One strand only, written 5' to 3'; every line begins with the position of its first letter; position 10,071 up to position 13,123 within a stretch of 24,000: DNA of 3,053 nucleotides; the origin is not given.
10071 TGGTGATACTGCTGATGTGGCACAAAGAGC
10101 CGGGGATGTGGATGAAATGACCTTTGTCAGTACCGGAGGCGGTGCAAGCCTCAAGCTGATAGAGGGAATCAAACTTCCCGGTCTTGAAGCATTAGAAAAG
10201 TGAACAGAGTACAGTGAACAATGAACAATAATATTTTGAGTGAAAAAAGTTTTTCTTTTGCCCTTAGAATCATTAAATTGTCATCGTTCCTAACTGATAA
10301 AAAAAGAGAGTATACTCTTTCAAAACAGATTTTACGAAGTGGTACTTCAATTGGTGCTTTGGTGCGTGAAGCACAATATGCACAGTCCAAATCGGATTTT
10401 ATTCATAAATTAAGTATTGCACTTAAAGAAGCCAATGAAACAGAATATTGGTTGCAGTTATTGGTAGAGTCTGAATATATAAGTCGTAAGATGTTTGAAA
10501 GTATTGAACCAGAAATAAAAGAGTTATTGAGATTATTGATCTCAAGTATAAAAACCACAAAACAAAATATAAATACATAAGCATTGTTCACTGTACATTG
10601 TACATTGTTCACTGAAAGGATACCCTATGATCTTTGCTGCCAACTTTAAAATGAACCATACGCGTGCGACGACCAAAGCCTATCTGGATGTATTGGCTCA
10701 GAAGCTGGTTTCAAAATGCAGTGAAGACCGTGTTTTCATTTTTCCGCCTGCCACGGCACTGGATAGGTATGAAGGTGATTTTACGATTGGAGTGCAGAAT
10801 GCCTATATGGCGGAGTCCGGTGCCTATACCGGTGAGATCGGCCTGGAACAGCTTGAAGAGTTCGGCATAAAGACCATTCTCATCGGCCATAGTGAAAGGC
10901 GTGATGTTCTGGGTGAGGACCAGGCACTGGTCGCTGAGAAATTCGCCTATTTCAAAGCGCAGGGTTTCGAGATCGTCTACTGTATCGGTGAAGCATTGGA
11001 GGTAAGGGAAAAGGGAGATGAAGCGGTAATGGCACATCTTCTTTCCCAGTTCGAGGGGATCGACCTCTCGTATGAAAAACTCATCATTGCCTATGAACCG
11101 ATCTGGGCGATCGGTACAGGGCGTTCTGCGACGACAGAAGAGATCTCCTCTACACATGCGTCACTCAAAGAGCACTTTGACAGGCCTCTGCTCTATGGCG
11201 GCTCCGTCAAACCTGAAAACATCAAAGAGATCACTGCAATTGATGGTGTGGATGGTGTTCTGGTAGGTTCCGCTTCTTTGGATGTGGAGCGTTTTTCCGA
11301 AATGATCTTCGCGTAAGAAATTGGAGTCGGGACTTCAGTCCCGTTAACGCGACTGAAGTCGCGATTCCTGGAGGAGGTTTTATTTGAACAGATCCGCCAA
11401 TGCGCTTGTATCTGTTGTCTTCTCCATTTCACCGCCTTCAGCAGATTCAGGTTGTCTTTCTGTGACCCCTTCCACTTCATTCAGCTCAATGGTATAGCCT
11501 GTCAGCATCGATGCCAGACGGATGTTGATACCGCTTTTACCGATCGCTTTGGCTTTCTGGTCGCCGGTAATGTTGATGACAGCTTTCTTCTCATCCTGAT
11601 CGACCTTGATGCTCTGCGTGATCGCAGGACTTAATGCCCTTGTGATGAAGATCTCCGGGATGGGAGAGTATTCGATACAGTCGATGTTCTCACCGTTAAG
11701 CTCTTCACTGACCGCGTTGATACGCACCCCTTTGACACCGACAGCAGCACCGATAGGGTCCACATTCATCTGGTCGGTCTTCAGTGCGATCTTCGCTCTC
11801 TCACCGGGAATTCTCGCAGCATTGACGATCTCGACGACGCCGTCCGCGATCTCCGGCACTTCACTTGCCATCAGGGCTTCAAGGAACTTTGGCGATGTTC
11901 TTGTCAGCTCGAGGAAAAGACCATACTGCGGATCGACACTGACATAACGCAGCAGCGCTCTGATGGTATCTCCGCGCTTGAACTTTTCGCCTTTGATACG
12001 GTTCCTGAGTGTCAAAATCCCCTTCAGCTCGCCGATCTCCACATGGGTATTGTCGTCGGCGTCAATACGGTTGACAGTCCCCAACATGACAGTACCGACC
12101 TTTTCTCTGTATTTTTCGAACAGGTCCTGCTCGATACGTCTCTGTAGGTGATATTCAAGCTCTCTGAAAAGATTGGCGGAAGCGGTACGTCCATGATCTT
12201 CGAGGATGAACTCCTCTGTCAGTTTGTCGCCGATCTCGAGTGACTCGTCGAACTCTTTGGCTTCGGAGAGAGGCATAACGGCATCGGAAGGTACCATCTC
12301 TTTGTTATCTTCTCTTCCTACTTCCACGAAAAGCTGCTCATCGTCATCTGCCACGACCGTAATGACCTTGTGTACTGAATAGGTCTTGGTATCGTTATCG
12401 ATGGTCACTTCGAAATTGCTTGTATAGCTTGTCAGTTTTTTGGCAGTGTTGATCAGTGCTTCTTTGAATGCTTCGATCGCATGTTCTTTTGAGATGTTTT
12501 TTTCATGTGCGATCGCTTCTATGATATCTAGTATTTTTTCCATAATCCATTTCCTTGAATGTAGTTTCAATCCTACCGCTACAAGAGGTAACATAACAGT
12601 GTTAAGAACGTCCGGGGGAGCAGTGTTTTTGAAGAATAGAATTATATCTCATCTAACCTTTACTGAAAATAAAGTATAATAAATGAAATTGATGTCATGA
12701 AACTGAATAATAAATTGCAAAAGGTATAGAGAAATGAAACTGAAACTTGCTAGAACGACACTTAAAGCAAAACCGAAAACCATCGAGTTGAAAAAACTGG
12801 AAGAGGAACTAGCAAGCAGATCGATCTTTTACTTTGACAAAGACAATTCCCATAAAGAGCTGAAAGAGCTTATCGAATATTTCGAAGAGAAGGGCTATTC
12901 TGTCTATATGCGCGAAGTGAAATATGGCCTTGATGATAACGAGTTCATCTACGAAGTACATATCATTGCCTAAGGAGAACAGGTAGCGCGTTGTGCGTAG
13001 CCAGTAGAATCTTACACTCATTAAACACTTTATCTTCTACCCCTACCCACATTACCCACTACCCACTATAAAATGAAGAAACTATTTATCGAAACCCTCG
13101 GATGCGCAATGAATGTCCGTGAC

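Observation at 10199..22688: Family-level: three diverged four-helix-bundle gene cassettes, each clamped by inverted arrays of tandem heptamers and wedged into housekeeping operons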

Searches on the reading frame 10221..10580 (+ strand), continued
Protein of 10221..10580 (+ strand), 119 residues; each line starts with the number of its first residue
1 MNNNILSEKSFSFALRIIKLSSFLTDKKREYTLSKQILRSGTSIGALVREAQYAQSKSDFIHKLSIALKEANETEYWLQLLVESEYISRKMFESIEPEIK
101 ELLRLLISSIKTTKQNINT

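Call 88: get_annotated_region(hit=H33, flank=1200)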
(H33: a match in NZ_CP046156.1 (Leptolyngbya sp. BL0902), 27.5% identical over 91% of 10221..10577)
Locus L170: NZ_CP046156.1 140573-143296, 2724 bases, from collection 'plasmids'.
description: Leptolyngbya sp. BL0902 plasmid unnamed1, complete sequence
organism: Leptolyngbya sp. BL0902 (NCBI taxid 1115757)
taxonomy: Bacteria; Cyanobacteriota; Cyanophyceae; Leptolyngbyales; Leptolyngbyaceae; Leptolyngbya; Leptolyngbya sp. BL0902
host: -; source: cell culture,open pond on an algae farm; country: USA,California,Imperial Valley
typing (MOB-suite, as given by PLSDB): non-mobilizable
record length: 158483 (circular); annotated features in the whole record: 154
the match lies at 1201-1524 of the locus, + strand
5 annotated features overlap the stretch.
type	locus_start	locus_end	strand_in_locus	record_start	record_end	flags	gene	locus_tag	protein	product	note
CDS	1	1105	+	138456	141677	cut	-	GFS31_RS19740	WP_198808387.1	DUF499 domain-containing protein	-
CDS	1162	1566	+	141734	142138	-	-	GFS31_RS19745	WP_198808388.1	four helix bundle protein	-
CDS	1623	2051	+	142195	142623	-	-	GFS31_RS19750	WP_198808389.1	hypothetical protein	-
CDS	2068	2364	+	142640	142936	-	-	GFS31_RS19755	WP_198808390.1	hypothetical protein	-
CDS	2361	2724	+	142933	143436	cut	-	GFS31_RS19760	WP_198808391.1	PIN domain-containing protein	-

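Call 89: get_annotated_region(hit=H34, flank=1200)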
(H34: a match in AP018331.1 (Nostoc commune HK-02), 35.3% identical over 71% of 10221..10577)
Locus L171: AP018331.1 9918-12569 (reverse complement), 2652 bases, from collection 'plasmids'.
description: Nostoc commune HK-02 plasmid plasmid5 DNA, complete genome
organism: Nostoc commune HK-02 (NCBI taxid 1137087)
taxonomy: Bacteria; Cyanobacteriota; Cyanophyceae; Nostocales; Nostocaceae; Nostoc; Nostoc commune; Nostoc commune HK-02
host: -; source: -; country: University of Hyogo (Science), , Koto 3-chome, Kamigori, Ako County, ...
typing (MOB-suite, as given by PLSDB): mobilizable; relaxase MOBP
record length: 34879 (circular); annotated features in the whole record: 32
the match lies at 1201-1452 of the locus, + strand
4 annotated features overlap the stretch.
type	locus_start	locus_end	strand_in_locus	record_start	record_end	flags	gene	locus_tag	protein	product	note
CDS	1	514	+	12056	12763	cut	-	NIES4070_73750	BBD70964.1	hypothetical protein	-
CDS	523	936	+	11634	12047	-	-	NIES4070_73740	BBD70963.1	hypothetical protein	-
CDS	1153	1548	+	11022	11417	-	-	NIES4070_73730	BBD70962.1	S23 ribosomal protein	-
CDS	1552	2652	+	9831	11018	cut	-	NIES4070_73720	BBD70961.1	hypothetical protein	-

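Call 90: get_annotated_region(hit=H35, flank=1200)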
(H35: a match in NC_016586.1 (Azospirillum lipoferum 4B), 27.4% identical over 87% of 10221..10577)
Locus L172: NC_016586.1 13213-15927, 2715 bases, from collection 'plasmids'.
description: Azospirillum lipoferum 4B plasmid AZO_p2, complete sequence
organism: Azospirillum lipoferum 4B (NCBI taxid 862719)
taxonomy: Bacteria; Pseudomonadota; Alphaproteobacteria; Rhodospirillales; Azospirillaceae; Azospirillum; Azospirillum lipoferum; Azospirillum lipoferum 4B
host: -; source: -; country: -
typing (MOB-suite, as given by PLSDB): conjugative; replicon rep_cluster_67; relaxase MOBP; mating-pair formation MPF_T
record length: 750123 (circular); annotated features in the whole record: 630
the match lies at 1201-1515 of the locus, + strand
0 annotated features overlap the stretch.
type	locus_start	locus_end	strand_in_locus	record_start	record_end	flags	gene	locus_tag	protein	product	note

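Call 93: find_encoding_contigs(protein=P0244, flank=2500, max_places=4)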
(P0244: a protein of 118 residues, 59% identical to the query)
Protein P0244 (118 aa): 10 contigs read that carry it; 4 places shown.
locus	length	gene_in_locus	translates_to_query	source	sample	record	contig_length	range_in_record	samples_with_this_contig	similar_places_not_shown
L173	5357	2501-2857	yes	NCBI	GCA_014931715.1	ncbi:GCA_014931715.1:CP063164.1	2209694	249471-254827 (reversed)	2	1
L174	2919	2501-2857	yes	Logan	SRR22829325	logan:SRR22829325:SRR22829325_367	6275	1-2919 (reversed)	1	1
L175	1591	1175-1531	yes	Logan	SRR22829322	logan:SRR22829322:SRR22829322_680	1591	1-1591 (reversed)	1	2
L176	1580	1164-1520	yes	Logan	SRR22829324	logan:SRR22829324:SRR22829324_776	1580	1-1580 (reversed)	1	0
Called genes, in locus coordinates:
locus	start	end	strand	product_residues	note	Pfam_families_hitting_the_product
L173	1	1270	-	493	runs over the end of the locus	PF01676:Metalloenzyme, PF06415:iPGM_N, PF01663:Phosphodiest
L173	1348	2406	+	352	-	PF00953:Glycos_transf_4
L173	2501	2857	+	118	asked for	PF05635:23S_rRNA_IVP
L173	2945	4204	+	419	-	PF08245:Mur_ligase_M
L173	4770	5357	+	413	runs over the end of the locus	-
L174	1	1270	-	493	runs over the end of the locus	PF01676:Metalloenzyme, PF06415:iPGM_N, PF01663:Phosphodiest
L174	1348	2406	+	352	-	PF00953:Glycos_transf_4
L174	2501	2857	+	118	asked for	PF05635:23S_rRNA_IVP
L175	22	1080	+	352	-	PF00953:Glycos_transf_4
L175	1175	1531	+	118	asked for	PF05635:23S_rRNA_IVP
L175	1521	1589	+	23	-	?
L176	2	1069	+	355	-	?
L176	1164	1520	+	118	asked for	PF05635:23S_rRNA_IVP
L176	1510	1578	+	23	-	?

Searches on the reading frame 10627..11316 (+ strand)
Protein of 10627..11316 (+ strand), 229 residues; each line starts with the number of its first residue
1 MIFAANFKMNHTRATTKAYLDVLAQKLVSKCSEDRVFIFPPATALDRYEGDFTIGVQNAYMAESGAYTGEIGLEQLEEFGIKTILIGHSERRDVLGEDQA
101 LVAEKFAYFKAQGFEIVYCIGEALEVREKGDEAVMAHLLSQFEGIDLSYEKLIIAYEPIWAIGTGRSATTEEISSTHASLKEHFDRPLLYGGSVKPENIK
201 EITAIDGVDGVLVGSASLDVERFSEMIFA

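Call 9: search_protein_families(library=pfam, proteins=[window:10627-11316:+])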
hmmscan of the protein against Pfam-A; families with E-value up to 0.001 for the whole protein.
window:10627-11316:+ (229 aa): 1 family
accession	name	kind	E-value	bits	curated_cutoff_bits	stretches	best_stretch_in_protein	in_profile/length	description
PF00121.24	TIM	-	2.2e-69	234.1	20.1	1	2-227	2-242/245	Triosephosphate isomerase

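Call 32: find_related_loci(query=window:10627-11313:+, collection=metagenome_contigs, flank=2500)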
Query window:10627-11313:+ (229 aa) in metagenome_contigs; peptide patterns used: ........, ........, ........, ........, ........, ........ (x = any residue, [..] = any of these).
600 stretches matched a pattern (row limit reached: there are more); 565 encode a relative of the query (tblastn E <= 1e-3); the best 80 are kept; 80 distinct loci.
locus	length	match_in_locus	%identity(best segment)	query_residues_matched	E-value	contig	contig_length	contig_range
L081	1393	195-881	74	1-229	1e-125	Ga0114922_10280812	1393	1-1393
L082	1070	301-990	70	1-229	6e-118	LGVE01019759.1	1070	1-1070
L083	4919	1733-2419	67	1-229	8e-107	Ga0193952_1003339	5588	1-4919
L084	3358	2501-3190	70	1-229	8e-105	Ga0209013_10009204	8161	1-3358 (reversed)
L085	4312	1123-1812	69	1-229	3e-103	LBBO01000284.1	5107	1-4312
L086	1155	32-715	65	1-227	1e-109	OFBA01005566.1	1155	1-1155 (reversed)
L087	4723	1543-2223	58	1-227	3e-86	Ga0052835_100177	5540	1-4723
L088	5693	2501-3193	61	1-229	5e-86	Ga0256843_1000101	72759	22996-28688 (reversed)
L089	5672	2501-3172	55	2-227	1e-77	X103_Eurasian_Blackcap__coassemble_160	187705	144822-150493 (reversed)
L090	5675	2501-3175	53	1-227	4e-74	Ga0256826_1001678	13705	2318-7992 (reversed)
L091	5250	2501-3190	40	2-227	1e-47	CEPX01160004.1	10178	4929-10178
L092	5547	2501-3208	37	2-227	2e-47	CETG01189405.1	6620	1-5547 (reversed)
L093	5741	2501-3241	40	2-229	2e-45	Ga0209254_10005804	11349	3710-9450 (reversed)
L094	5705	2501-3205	36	1-227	1e-44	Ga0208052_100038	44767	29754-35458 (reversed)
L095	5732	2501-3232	38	1-227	8e-45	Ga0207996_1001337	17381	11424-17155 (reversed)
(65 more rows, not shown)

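Call 99: find_homologous_proteins(query=window:10627-11313:+, max_evalue=1e-40)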
Query window:10627-11313:+ (229 aa): 3090 proteins with E <= 1e-40 among 8000 candidates; the best 120 are listed.
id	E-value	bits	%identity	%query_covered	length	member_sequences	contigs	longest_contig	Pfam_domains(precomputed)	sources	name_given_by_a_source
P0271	7.6e-137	472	95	100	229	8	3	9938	PF00121.25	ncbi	-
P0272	2.1e-133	461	92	100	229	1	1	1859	PF00121.25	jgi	jgi:triosephosphate isomerase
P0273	3.9e-133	460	91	100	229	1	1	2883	PF00121.25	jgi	jgi:triosephosphate isomerase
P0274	2.0e-131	454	90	100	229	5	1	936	PF00121.25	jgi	-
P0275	8.7e-131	452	89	100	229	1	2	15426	PF00121.25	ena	-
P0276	1.4e-130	451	90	100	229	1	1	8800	PF00121.25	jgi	-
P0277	2.5e-130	450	89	100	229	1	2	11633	PF00121.25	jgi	jgi:triosephosphate isomerase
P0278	3.1e-130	450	89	100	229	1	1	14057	PF00121.25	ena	-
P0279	4.0e-130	450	89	100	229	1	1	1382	PF00121.25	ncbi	-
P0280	6.1e-130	449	89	100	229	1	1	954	PF00121.25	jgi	jgi:triosephosphate isomerase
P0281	9.3e-129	445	88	100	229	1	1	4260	PF00121.25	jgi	-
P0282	1.2e-128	445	88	100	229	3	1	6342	PF00121.25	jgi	jgi:triosephosphate isomerase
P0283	1.3e-128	445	87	100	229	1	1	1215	PF00121.25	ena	-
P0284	2.7e-128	444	88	100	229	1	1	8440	PF00121.25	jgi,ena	-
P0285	2.8e-128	444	88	100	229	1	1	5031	PF00121.25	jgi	-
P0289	3.4e-126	437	85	100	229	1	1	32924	PF00121.25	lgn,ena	-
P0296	3.8e-123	427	83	100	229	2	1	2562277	PF00121.25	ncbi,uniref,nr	ncbi:triose-phosphate isomerase [Sulfurovum sp. NBC37-1]|uniref:Triosephosphate isomerase n=1 Tax=Su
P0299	3.2e-122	424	82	100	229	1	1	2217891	PF00121.25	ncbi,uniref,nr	ncbi:triosephosphate isomerase [Sulfurovum lithotrophicum]|uniref:Triosephosphate isomerase n=1 Tax=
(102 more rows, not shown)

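Call 100: find_encoding_contigs(protein=P0271, flank=1500, max_places=3)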
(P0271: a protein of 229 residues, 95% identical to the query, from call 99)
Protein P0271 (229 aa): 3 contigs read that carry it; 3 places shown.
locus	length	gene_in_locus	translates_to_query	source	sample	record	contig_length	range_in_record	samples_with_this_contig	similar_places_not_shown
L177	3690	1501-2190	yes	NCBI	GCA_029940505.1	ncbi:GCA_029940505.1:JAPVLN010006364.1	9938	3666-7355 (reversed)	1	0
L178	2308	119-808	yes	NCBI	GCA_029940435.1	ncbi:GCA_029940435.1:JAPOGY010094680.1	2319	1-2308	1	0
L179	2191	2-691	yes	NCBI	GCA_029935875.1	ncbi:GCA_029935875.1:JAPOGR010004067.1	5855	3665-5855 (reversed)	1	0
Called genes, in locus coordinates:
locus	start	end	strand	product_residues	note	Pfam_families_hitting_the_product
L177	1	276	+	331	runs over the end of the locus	PF00044:Gp_dh_N, PF02800:Gp_dh_C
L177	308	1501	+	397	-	PF00162:PGK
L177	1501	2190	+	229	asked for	PF00121:TIM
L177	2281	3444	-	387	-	PF08529:NusA_N, PF13184:KH_NusA_1st, PF26594:KH_NusA_2nd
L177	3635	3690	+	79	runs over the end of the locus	PF18618:HP0268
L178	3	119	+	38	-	?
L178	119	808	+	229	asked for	PF00121:TIM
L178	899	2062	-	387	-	PF08529:NusA_N, PF13184:KH_NusA_1st, PF26594:KH_NusA_2nd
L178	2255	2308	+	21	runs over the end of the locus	?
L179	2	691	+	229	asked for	PF00121:TIM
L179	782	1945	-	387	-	PF08529:NusA_N, PF13184:KH_NusA_1st, PF26594:KH_NusA_2nd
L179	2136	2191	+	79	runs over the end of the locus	PF18618:HP0268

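Call 101: find_encoding_contigs(protein=P0276, flank=1500, max_places=2)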
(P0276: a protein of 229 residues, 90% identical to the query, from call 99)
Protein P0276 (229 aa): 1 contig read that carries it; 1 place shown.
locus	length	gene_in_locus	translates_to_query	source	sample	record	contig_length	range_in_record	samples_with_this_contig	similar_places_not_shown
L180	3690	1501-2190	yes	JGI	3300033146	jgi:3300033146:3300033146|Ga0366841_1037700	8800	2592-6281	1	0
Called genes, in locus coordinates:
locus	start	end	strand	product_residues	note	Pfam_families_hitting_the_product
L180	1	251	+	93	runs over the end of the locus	PF02800:Gp_dh_C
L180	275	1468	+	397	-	PF00162:PGK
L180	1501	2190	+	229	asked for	PF00121:TIM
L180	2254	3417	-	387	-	PF08529:NusA_N, PF13184:KH_NusA_1st, PF26594:KH_NusA_2nd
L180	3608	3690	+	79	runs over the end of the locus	PF18618:HP0268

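Call 102: find_encoding_contigs(protein=P0275, flank=1500, max_places=2)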
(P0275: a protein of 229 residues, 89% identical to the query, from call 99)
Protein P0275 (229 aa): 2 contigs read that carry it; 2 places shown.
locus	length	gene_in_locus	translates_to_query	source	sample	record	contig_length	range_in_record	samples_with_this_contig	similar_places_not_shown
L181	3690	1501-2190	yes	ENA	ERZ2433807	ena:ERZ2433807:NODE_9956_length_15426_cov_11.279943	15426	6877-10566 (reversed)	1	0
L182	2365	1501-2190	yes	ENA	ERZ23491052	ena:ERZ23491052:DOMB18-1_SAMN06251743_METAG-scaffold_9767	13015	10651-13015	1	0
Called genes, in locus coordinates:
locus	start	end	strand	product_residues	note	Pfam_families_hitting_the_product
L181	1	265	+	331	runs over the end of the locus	PF00044:Gp_dh_N, PF02800:Gp_dh_C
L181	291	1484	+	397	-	PF00162:PGK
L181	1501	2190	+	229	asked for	PF00121:TIM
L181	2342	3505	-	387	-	PF08529:NusA_N, PF13184:KH_NusA_1st, PF26594:KH_NusA_2nd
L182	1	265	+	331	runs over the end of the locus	PF00044:Gp_dh_N, PF02800:Gp_dh_C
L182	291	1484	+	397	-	PF00162:PGK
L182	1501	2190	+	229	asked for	PF00121:TIM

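Call 103: find_encoding_contigs(protein=P0289, flank=1500, max_places=2)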
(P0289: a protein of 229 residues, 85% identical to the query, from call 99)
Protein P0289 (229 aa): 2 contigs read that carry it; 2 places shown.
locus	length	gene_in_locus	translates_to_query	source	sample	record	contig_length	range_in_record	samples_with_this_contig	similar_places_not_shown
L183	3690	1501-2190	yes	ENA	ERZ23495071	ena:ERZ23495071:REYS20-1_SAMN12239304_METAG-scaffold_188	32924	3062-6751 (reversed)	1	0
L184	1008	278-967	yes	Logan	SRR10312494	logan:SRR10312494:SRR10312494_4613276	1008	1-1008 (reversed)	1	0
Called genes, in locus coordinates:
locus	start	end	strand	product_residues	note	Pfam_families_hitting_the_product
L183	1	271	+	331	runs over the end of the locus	PF00044:Gp_dh_N, PF02800:Gp_dh_C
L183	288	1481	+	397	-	PF00162:PGK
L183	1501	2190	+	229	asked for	PF00121:TIM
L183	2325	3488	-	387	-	PF08529:NusA_N, PF13184:KH_NusA_1st, PF26594:KH_NusA_2nd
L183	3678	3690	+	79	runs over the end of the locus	PF18618:HP0268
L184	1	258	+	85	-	?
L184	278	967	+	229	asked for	PF00121:TIM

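Call 104: find_encoding_contigs(protein=P0296, flank=1500, max_places=1)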
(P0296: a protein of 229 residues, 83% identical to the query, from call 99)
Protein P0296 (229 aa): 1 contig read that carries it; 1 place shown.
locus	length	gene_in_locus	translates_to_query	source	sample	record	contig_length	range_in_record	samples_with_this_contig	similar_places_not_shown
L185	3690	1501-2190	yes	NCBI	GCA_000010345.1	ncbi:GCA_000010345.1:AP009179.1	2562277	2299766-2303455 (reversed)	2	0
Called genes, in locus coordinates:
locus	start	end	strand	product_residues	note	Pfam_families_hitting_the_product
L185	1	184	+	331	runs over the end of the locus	PF00044:Gp_dh_N, PF02800:Gp_dh_C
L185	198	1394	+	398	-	PF00162:PGK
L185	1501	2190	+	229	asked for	PF00121:TIM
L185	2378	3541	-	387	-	PF08529:NusA_N, PF13184:KH_NusA_1st, PF26594:KH_NusA_2nd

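Call 105: find_encoding_contigs(protein=P0299, flank=1500, max_places=1)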
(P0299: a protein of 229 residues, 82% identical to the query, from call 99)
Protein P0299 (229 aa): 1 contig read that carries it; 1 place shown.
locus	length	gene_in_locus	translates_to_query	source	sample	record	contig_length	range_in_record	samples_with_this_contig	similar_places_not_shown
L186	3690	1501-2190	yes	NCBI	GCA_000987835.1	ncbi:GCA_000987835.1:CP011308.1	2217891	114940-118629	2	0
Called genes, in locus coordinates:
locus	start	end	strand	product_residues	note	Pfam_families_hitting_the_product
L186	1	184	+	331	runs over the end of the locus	PF00044:Gp_dh_N, PF02800:Gp_dh_C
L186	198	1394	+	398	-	PF00162:PGK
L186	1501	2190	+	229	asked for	PF00121:TIM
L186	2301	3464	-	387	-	PF08529:NusA_N, PF13184:KH_NusA_1st, PF26594:KH_NusA_2nd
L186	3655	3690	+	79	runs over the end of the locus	PF18618:HP0268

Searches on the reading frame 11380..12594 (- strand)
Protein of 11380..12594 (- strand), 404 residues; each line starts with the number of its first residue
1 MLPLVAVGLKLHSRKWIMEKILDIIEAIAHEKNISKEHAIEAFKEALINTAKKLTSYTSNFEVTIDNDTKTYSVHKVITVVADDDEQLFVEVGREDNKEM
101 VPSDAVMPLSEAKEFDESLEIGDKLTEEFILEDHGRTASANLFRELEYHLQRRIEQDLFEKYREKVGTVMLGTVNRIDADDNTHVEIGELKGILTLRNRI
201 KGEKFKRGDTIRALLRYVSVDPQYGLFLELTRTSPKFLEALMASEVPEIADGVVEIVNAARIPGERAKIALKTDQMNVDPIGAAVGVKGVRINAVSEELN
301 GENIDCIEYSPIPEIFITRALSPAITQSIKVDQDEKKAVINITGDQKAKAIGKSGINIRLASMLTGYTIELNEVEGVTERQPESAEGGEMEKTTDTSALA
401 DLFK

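Call 72: search_protein_families(library=ncbifam, proteins=[window:11380-12594:-], max_evalue=0.00001)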
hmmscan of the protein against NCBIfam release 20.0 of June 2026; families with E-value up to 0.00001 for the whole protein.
window:11380-12594:- (404 aa): 4 families
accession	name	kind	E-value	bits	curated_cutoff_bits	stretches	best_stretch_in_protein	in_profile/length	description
TIGR01953.1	NusA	equivalog_domain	3.3e-95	319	253.4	1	21-374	2-338/340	transcription termination factor NusA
NF006645.0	PRK09202.4-5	equivalog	2.7e-51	174.8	532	1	20-381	18-377/540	transcription termination/antitermination protein NusA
NF006642.0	PRK09202.4-1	equivalog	2.9e-31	108.6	687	1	19-370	18-371/614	transcription termination/antitermination protein NusA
TIGR01952.1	nusA_arch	equivalog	2.7e-12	47.2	74.35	1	279-374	42-138/141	NusA-like transcription termination signal-binding factor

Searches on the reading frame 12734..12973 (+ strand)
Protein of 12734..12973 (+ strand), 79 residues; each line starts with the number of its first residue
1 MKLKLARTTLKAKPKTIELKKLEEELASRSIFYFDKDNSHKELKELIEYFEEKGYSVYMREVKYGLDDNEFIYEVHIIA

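Call 76: search_protein_families(library=pfam, proteins=[window:12734-12973:+], max_evalue=0.01)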
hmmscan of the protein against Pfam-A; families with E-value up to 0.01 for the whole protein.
window:12734-12973:+ (79 aa): 2 families
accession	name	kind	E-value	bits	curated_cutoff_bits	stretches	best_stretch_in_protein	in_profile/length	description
PF18618.6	HP0268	-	2.2e-35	121.3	25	1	1-78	1-80/80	HP0268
PF00647.24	EF1G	-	0.0013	19.1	23.3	1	21-68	11-58/107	Elongation factor 1 gamma, conserved domain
